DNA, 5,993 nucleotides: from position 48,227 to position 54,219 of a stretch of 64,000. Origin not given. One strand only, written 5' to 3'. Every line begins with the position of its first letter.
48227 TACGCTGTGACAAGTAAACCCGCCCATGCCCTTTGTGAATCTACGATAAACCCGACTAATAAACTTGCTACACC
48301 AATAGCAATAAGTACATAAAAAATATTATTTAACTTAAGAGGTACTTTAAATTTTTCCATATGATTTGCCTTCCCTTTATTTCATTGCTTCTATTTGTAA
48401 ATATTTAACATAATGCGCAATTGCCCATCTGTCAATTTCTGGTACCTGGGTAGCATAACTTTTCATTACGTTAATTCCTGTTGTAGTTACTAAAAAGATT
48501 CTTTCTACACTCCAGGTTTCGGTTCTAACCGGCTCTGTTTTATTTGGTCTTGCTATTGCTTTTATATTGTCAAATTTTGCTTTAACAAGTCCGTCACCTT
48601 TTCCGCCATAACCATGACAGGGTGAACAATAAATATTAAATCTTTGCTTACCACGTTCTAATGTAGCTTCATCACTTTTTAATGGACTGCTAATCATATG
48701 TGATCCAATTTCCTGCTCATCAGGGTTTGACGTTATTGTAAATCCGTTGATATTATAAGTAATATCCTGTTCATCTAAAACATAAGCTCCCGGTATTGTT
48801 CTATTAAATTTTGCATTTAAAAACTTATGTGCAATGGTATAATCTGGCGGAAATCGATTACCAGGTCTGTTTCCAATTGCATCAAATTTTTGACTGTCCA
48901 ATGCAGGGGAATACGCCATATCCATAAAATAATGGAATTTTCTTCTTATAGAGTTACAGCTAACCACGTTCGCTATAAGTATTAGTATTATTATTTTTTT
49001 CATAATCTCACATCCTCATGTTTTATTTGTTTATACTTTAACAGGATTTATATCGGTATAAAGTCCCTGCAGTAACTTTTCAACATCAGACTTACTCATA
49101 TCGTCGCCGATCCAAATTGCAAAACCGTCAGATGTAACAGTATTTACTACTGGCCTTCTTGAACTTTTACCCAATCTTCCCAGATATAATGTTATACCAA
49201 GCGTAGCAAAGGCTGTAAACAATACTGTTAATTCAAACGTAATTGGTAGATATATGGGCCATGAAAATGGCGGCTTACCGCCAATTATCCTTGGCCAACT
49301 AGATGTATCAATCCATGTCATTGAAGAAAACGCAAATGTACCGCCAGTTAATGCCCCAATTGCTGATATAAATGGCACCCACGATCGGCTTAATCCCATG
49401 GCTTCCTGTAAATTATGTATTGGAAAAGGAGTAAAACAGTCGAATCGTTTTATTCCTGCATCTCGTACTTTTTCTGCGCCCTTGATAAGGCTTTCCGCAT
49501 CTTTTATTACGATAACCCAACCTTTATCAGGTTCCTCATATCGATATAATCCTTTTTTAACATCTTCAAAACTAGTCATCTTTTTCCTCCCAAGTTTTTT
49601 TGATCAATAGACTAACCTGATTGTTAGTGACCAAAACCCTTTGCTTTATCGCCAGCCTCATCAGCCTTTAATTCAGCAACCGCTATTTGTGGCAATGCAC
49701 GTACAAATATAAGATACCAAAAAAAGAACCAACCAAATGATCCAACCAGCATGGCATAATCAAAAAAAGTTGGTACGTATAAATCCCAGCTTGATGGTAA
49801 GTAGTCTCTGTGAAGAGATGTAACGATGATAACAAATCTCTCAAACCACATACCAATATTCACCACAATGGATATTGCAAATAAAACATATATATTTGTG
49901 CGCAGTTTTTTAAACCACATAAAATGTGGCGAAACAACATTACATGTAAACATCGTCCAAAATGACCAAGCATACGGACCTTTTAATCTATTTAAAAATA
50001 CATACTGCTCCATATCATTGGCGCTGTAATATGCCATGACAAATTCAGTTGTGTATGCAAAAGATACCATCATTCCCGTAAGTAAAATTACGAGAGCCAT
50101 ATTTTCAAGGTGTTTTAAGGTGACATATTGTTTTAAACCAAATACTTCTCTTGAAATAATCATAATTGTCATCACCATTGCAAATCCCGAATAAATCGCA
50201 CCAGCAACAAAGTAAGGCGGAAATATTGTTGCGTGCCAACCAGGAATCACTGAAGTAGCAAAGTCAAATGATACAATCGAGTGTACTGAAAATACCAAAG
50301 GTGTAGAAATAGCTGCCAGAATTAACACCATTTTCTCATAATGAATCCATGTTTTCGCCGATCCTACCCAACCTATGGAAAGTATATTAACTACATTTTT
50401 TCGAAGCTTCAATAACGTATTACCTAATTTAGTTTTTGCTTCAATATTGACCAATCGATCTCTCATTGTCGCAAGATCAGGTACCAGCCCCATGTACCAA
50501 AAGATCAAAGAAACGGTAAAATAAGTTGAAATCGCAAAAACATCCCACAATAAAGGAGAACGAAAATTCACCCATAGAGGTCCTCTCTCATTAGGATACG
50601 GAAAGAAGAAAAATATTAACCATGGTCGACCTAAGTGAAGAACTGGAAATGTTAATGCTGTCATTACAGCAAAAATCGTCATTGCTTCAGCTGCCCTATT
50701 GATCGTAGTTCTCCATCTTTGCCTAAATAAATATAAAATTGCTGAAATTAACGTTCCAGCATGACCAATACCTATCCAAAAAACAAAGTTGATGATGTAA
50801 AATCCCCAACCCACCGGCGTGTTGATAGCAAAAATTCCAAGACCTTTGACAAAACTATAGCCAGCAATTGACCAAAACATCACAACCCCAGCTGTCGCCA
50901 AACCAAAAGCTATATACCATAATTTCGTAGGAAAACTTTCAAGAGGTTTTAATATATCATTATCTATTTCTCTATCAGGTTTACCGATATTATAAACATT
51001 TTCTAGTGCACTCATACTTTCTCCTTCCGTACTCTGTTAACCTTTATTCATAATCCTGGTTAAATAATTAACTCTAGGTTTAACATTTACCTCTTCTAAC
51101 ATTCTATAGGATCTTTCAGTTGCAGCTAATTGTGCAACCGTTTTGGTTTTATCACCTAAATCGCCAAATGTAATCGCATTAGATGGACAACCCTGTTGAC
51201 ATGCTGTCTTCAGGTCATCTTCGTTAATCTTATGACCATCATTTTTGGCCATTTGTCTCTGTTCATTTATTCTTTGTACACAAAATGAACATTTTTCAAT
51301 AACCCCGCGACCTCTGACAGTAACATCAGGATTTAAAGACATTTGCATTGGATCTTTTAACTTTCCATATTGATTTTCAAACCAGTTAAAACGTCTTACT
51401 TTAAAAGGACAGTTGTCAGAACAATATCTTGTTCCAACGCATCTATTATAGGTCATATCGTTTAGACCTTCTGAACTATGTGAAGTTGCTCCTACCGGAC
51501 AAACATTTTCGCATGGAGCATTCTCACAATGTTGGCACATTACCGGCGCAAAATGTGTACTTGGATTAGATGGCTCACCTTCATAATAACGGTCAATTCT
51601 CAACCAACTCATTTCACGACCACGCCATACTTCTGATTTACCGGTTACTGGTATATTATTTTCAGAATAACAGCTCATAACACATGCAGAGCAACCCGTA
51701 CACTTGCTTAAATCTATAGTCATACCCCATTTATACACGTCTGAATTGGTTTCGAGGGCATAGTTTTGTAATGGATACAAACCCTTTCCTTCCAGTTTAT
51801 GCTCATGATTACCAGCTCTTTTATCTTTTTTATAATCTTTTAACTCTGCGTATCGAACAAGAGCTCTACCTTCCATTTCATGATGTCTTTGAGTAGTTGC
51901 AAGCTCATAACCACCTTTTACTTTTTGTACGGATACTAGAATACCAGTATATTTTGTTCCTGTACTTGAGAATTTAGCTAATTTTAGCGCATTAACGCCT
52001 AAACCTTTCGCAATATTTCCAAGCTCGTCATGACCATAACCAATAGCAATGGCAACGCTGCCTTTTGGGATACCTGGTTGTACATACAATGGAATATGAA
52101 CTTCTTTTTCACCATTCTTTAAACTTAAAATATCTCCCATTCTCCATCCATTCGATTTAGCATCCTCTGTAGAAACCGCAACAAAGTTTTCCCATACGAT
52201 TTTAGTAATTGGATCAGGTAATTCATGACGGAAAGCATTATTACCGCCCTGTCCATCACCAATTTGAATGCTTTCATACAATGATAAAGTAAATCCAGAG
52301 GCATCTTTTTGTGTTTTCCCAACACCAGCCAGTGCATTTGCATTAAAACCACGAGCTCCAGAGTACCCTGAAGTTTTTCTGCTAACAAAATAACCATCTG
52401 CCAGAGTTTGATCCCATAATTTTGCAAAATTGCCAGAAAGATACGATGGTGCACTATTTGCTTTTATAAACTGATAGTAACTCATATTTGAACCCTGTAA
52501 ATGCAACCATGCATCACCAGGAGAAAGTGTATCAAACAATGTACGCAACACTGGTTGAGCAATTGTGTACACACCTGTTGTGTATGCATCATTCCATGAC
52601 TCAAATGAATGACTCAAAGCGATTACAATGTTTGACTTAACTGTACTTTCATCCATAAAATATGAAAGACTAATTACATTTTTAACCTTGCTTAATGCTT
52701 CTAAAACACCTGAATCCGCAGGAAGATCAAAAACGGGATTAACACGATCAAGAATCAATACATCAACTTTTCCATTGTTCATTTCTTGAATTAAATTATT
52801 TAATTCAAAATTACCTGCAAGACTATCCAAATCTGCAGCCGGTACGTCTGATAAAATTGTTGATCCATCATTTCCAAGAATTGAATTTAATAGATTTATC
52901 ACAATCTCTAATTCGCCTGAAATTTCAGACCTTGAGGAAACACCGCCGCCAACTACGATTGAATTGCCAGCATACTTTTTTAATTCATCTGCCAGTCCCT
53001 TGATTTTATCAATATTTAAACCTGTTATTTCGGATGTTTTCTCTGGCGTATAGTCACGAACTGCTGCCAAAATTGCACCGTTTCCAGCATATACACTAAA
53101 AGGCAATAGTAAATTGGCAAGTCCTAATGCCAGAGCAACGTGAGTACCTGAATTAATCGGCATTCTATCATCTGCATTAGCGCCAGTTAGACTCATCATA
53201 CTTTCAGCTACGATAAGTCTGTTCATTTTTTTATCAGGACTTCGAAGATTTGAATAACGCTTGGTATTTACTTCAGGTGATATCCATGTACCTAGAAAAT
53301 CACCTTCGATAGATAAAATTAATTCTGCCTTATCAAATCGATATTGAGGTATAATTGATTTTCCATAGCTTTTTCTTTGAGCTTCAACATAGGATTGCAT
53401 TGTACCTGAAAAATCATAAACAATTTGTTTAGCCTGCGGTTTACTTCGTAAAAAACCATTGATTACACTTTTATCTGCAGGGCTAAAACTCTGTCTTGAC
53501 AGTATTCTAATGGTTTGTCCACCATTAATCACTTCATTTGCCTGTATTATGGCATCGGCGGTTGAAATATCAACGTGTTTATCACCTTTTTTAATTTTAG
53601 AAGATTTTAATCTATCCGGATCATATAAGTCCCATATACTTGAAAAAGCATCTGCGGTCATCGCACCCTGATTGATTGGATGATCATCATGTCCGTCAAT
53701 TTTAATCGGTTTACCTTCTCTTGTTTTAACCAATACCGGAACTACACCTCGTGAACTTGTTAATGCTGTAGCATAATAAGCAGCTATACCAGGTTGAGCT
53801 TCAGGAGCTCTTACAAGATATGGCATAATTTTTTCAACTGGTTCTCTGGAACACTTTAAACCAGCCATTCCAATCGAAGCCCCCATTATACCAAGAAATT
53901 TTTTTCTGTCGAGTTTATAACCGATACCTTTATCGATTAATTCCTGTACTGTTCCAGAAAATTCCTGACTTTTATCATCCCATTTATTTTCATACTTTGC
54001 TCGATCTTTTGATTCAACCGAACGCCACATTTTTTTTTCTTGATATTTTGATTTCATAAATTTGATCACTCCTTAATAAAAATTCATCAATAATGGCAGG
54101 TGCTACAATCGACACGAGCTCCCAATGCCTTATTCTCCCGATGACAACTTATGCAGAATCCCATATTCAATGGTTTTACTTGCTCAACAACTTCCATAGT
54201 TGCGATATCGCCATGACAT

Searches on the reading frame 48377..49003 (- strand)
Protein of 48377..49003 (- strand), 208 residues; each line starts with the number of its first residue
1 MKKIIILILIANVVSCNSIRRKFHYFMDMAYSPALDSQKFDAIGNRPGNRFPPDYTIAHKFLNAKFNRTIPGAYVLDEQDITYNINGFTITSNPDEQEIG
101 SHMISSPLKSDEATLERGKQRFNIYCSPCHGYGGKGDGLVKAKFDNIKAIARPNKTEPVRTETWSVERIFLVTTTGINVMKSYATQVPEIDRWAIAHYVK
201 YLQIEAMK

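Call 70: search_protein_families(library=pfam, proteins=[window:48377-49003:-], max_evalue=0.0001)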
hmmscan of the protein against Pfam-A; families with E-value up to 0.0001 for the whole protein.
window:48377-49003:- (208 aa): 2 families
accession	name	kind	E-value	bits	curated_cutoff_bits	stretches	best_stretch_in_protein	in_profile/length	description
PF13442.11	Cytochrome_CBB3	-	5.8e-11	43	27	1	114-199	2-68/68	Cytochrome C oxidase, cbb3-type, subunit III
PF00034.26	Cytochrom_C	-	1.2e-06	30.1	21.3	1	116-202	2-89/90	Cytochrome c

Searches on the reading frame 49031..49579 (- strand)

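Call 70: search_protein_families(library=pfam, proteins=[window:49031-49579:-], max_evalue=0.0001)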
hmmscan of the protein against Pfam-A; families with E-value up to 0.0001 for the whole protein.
window:49031-49579:- (182 aa): 1 family
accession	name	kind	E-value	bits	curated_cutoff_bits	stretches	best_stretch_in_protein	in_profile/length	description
PF11821.13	ActD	-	7.5e-45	153.1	25.7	1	26-172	8-162/170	Alternative complex III, ActD subunit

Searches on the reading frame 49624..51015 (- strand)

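Call 70: search_protein_families(library=pfam, proteins=[window:49624-51015:-], max_evalue=0.0001)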
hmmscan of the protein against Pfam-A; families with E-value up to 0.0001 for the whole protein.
window:49624-51015:- (463 aa): 1 family
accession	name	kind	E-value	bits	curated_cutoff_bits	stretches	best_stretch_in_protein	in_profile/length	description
PF03916.19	NrfD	-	3.4e-28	99.6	25.8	1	66-401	7-309/313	Polysulphide reductase, NrfD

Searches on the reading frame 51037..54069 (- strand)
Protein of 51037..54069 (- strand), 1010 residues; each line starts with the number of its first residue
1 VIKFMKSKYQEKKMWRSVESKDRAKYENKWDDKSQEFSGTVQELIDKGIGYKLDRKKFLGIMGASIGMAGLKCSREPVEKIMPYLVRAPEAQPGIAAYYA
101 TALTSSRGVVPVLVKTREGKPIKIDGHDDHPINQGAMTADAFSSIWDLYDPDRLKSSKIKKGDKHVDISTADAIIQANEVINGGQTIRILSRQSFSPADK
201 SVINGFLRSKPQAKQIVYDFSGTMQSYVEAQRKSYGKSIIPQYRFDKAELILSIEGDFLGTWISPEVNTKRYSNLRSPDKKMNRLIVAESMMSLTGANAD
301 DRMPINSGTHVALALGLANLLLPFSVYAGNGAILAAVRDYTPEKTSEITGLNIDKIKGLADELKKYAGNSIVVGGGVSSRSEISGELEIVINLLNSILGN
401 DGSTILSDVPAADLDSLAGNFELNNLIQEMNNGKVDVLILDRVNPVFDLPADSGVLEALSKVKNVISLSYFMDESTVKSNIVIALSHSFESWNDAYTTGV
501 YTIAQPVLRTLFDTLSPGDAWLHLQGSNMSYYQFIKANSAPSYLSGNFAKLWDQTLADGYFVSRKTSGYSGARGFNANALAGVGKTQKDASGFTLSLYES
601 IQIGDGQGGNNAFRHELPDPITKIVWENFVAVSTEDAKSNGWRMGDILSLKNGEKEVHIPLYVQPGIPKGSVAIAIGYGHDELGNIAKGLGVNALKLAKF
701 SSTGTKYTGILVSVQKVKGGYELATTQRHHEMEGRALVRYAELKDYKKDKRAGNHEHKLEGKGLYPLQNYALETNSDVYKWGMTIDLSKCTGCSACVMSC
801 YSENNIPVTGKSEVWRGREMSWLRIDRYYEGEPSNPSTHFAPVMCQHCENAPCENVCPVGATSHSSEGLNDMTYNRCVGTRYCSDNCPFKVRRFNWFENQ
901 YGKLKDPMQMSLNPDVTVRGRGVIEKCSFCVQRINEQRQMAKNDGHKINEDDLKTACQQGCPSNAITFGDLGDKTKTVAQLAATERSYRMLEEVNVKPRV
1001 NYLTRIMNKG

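Call 70: search_protein_families(library=pfam, proteins=[window:51037-54069:-], max_evalue=0.0001)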
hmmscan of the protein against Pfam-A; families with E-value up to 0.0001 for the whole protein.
window:51037-54069:- (1010 aa): 7 families
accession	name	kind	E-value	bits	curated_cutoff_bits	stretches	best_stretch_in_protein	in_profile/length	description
PF12838.12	Fer4_7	-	3.8e-12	46.9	27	1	789-861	1-52/52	4Fe-4S dicluster domain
PF13247.11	Fer4_11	-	8.3e-09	36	26.2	1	839-902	4-69/100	4Fe-4S dicluster domain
PF13183.11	Fer4_8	-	5.6e-06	27.2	27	0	787-860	2-67/68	4Fe-4S dicluster domain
PF13187.11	Fer4_9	-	1.3e-05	25.5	27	0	789-861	1-51/52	4Fe-4S dicluster domain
PF12837.12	Fer4_6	-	1.8e-05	24.9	25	0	784-801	3-20/24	4Fe-4S binding domain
PF01568.27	Molydop_binding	-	3.2e-05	24.4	26.8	1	628-700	30-97/110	Molydopterin dinucleotide binding domain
PF13237.11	Fer4_10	-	9.9e-05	22.6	25.5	0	783-858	2-53/53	4Fe-4S dicluster domain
